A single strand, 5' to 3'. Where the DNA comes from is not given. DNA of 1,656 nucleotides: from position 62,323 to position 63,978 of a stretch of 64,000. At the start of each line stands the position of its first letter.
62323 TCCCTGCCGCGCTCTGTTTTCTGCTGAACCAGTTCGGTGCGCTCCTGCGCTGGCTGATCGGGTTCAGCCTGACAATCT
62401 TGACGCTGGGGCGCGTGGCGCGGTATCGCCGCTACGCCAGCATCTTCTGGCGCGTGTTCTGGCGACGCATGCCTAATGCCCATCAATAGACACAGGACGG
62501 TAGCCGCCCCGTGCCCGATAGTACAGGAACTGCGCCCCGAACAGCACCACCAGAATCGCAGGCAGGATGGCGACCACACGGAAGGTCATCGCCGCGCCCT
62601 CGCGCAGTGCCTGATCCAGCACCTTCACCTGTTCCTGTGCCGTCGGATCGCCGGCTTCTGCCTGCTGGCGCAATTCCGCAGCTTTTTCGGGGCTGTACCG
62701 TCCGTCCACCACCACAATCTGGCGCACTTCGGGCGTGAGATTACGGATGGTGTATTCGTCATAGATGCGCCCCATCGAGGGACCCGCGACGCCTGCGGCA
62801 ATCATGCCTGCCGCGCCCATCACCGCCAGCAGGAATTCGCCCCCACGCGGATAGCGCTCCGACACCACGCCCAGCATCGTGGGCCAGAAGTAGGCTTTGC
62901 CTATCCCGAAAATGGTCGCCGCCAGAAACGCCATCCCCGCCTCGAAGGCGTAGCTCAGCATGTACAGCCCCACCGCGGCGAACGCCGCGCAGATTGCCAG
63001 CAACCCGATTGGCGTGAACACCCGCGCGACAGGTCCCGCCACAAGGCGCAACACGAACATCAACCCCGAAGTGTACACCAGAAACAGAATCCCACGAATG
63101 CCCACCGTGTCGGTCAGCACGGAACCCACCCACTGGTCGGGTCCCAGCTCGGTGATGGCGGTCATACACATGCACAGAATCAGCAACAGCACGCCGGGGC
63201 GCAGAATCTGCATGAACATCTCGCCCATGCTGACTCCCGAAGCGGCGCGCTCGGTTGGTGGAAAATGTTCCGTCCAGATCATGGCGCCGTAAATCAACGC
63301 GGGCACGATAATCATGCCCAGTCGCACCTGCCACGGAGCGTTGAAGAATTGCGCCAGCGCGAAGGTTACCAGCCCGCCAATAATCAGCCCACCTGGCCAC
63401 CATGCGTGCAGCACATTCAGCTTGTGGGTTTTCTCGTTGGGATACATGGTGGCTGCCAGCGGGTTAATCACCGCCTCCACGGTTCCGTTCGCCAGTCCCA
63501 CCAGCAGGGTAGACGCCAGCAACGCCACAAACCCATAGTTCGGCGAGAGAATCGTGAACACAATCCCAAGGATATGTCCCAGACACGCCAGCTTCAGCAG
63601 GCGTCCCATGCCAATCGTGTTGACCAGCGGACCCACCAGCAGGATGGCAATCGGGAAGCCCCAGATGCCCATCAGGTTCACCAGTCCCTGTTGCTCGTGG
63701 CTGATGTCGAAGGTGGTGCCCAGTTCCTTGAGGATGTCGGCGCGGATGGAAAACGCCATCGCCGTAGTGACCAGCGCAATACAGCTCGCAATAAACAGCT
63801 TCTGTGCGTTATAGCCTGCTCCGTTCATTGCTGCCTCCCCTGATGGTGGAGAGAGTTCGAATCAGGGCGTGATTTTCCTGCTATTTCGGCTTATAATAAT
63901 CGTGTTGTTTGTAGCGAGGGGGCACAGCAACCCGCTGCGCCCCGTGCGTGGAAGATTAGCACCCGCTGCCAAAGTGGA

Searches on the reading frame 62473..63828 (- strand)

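Call 66: search_protein_families(library=pfam, proteins=[window:62473-63828:-], max_evalue=0.001)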
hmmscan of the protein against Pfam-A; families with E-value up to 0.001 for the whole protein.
window:62473-63828:- (451 aa): 1 family
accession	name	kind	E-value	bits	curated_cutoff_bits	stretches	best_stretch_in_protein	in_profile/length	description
PF07690.21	MFS_1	-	1.3e-16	60.9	33.4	1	12-348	2-346/347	Major Facilitator Superfamily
